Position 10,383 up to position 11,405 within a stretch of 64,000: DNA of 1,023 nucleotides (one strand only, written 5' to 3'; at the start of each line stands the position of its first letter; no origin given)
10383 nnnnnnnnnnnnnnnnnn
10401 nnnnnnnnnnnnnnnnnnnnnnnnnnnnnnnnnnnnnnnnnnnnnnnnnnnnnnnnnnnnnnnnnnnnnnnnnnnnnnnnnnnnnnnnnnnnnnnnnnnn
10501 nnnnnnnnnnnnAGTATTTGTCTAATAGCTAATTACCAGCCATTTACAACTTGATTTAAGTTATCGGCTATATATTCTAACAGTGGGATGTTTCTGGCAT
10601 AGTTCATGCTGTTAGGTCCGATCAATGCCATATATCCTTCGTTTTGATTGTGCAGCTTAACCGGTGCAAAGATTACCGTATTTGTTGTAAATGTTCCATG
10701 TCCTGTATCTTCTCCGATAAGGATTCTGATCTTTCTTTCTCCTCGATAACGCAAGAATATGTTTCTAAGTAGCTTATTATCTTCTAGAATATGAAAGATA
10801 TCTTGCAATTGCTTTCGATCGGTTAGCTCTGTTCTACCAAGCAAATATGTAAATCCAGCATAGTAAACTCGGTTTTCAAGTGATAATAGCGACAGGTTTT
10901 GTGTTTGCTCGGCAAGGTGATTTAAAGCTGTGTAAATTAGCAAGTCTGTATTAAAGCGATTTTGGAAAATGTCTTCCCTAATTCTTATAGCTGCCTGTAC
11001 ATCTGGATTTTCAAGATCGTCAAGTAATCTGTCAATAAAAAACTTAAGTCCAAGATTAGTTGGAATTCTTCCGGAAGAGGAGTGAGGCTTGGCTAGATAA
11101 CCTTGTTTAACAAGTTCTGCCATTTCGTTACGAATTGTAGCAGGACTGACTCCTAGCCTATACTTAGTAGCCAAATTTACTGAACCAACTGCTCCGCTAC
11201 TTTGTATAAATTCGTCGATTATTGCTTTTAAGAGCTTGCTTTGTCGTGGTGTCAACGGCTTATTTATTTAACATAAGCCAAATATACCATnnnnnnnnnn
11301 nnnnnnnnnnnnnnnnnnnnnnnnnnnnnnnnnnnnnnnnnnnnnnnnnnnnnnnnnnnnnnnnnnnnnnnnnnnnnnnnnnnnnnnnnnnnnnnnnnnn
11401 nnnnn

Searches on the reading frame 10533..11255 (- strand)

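Call 8: search_protein_families(library=pfam, proteins=[window:10533-11255:-], max_evalue=0.001)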
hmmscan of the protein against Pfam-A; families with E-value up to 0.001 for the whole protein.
window:10533-11255:- (240 aa): 2 families
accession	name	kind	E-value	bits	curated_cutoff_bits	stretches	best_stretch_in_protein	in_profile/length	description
PF01628.27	HrcA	-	4.6e-18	66.4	22.2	1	91-223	93-215/215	HrcA protein C terminal domain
PF08220.18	HTH_DeoR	-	0.00028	21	21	1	33-58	23-48/57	DeoR-like helix-turn-helix domain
